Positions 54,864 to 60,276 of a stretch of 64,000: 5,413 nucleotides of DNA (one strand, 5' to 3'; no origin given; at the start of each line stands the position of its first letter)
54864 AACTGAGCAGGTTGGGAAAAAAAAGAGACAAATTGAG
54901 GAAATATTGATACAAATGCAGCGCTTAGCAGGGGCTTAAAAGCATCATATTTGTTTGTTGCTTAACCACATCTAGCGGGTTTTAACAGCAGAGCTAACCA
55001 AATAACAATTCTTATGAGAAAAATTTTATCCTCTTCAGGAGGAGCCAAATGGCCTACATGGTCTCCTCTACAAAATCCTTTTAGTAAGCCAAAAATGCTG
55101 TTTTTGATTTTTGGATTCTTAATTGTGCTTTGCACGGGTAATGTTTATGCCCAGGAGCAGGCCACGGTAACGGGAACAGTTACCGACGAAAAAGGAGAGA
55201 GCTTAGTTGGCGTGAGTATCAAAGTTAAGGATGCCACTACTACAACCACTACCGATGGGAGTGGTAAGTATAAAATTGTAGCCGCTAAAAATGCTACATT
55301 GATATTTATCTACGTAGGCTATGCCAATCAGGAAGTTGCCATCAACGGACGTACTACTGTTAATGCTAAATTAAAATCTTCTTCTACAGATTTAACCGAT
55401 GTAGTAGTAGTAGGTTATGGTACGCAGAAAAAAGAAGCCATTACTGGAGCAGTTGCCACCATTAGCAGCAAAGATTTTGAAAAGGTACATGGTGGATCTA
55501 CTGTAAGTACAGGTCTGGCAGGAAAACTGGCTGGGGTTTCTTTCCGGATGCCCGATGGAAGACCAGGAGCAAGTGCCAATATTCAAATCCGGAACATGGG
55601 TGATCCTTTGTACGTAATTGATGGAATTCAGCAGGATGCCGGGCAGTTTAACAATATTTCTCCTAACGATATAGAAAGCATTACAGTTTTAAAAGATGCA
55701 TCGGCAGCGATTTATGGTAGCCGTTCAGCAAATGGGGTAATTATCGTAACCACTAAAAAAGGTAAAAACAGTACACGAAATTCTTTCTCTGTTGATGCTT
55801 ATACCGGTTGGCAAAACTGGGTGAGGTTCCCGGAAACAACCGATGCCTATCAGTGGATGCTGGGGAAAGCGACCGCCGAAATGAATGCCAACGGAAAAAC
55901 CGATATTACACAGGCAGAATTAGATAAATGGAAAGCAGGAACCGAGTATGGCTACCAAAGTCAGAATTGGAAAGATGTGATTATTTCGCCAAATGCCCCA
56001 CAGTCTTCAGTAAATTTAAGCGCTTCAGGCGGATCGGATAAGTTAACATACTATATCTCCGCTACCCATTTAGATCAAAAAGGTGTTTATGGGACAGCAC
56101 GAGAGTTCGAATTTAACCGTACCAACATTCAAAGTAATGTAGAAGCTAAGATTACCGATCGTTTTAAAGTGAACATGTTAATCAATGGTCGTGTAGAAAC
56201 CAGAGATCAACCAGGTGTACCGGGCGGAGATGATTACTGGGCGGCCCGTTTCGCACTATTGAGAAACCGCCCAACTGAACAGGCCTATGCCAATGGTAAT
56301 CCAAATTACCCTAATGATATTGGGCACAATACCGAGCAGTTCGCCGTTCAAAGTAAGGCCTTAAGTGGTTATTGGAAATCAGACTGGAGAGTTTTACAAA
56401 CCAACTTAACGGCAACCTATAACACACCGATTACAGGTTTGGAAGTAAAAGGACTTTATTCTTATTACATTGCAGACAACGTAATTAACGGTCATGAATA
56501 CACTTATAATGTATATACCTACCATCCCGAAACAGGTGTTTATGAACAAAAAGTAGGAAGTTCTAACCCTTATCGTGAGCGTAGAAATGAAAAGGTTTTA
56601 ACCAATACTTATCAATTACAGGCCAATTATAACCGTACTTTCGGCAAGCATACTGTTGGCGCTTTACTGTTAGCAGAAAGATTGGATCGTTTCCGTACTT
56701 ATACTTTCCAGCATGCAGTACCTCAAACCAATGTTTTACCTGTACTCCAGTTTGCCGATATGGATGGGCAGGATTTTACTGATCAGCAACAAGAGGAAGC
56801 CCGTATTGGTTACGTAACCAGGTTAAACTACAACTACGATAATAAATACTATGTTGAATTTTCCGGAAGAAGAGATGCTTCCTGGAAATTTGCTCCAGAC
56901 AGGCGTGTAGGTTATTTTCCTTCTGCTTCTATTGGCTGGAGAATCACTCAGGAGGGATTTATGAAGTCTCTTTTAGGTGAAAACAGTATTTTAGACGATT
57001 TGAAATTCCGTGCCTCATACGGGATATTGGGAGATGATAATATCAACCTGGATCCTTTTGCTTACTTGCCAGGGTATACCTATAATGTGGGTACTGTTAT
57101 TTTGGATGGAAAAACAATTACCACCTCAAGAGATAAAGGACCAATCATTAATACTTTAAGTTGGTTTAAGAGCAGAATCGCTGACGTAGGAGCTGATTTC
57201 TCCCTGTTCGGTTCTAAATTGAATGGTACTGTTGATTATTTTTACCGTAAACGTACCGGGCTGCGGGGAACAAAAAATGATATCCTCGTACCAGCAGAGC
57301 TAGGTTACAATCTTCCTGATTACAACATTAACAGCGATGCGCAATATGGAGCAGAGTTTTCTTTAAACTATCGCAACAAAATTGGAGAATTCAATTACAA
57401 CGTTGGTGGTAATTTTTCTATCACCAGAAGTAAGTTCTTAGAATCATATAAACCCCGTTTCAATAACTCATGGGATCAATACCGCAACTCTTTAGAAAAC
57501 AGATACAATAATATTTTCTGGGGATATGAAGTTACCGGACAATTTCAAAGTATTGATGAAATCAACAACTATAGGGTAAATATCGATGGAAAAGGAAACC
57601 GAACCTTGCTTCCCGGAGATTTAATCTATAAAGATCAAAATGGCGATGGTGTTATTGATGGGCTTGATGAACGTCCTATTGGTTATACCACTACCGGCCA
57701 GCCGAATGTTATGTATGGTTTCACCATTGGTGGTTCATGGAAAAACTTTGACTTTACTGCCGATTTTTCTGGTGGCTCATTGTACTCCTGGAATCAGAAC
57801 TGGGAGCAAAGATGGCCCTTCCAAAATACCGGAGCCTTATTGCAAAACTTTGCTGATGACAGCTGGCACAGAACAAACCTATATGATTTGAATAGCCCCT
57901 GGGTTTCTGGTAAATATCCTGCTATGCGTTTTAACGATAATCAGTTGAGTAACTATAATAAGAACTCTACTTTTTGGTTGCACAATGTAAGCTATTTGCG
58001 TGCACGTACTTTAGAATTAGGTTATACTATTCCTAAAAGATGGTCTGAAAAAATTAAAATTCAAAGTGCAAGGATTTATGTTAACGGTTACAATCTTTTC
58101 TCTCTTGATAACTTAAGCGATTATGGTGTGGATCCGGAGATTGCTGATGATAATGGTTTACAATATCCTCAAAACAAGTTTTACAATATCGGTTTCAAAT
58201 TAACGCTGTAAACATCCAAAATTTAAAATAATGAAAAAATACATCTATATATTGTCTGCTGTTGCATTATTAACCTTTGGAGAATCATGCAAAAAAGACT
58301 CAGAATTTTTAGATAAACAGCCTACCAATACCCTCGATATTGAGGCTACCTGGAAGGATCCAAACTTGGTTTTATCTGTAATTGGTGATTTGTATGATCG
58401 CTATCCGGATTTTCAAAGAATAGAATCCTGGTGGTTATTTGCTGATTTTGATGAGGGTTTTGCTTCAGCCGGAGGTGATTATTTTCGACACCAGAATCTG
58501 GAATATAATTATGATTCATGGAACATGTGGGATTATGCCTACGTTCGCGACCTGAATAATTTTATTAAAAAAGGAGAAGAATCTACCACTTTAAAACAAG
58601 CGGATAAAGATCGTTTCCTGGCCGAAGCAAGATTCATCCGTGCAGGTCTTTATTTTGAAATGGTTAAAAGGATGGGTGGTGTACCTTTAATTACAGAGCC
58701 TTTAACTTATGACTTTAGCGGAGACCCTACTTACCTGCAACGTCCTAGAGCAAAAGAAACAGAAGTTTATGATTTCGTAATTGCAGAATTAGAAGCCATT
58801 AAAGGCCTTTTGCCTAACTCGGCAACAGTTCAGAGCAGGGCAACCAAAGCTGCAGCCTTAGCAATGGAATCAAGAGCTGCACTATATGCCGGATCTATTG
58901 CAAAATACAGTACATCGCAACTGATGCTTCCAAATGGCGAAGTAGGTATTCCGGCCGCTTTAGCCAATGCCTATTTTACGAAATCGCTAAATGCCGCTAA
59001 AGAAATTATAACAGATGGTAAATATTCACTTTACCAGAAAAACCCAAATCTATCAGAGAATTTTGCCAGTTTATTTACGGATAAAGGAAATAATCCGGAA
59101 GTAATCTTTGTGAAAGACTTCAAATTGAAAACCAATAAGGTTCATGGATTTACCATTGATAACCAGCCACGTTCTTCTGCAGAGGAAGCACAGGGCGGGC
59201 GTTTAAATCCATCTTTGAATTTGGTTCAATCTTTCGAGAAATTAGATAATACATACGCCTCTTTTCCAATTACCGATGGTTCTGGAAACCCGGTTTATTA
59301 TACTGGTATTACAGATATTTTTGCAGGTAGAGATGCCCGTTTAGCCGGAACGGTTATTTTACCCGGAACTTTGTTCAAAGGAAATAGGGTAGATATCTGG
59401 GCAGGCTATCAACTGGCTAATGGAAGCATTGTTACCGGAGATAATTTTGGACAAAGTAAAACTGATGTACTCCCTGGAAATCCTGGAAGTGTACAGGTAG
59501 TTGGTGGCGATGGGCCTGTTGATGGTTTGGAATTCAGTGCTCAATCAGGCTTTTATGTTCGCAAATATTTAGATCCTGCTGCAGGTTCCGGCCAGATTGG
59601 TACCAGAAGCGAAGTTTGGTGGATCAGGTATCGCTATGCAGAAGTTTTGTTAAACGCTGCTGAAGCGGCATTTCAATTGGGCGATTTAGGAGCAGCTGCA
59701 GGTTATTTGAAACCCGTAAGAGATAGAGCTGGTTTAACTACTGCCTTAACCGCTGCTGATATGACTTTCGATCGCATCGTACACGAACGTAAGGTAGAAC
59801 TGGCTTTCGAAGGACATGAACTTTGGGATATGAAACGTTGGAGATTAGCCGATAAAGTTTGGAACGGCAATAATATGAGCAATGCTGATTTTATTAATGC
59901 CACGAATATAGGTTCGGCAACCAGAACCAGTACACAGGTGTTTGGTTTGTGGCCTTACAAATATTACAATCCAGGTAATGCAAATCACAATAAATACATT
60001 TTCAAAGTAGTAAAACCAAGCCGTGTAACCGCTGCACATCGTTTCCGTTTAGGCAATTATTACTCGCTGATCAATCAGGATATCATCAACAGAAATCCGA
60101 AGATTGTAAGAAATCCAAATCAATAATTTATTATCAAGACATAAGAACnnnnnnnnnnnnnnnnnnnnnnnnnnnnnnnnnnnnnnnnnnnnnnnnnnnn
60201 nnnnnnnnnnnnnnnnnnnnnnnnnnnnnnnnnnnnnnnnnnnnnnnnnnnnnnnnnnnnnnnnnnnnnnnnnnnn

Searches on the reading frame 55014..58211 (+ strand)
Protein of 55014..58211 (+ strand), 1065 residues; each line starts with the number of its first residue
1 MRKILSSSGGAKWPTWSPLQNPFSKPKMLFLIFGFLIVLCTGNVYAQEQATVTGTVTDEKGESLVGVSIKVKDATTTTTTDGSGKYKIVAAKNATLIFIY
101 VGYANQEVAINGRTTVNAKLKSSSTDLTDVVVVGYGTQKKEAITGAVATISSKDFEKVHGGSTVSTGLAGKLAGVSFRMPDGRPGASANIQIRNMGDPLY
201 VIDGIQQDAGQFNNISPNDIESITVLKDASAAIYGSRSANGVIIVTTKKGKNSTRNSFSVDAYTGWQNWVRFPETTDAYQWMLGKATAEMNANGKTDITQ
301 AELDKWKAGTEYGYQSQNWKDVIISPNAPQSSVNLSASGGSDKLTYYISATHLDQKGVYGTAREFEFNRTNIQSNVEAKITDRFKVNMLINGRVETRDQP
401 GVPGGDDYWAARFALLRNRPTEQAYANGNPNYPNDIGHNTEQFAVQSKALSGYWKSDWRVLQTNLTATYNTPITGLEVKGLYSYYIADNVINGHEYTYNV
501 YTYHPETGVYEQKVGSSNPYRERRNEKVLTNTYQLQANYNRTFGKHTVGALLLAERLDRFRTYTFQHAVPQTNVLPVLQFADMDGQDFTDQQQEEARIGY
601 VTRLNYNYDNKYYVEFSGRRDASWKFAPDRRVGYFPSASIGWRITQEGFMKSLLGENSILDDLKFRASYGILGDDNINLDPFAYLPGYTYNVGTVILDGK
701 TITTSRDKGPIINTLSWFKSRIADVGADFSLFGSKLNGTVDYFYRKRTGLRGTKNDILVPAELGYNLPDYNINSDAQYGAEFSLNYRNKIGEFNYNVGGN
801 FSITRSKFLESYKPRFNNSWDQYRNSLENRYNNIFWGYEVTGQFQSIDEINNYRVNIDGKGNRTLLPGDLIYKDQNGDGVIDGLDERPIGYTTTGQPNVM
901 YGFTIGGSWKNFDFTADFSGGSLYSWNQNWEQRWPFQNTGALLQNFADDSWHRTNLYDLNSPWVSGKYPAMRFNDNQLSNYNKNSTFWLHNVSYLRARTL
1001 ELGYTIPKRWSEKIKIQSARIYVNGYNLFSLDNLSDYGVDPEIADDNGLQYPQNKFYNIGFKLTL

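Call 8: search_protein_families(library=pfam, proteins=[window:55014-58211:+])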
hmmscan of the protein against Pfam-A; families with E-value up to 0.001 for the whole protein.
window:55014-58211:+ (1065 aa): 4 families
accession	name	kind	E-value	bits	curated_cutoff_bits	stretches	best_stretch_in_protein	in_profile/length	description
PF07715.20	Plug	-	3.7e-19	69.6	23.9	1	140-242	2-107/107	TonB-dependent Receptor Plug Domain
PF13715.12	CarbopepD_reg_2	-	4.1e-14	52.8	32.2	1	52-132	1-88/88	CarboxypepD_reg-like domain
PF13620.12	CarboxypepD_reg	-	4e-09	37.1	32.3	1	51-120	1-81/82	Carboxypeptidase regulatory-like domain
PF16371.11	MetallophosN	-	0.00075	20.1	35.6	1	54-101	1-45/77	N terminal of Calcineurin-like phosphoesterase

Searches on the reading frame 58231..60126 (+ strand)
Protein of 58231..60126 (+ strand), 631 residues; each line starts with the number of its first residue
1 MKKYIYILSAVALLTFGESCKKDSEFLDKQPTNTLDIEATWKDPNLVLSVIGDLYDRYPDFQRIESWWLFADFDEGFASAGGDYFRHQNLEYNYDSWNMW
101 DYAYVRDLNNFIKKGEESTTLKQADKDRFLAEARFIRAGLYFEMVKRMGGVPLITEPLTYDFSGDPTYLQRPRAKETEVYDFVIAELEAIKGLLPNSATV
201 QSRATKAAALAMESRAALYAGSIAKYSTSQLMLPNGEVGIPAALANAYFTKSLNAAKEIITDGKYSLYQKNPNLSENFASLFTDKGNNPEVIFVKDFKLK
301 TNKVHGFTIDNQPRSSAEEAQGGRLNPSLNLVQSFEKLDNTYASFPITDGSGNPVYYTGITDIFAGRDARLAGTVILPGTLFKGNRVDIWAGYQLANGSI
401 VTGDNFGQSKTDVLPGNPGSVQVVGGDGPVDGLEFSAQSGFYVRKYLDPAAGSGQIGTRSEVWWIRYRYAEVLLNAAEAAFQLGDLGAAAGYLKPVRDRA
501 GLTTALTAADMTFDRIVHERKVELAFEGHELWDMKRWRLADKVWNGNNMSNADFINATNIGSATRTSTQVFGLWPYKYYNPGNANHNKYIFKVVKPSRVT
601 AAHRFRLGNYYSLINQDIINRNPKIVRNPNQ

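Call 8: search_protein_families(library=pfam, proteins=[window:58231-60126:+])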
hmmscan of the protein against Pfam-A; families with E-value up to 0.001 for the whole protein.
window:58231-60126:+ (631 aa): 2 families
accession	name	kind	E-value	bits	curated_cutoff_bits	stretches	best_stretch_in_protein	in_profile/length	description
PF07980.17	SusD_RagB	-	3e-42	145.7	23.1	1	289-629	1-295/297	SusD family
PF14322.12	SusD-like_3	-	4.5e-13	50.3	27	1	82-217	57-190/191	Starch-binding associating with outer membrane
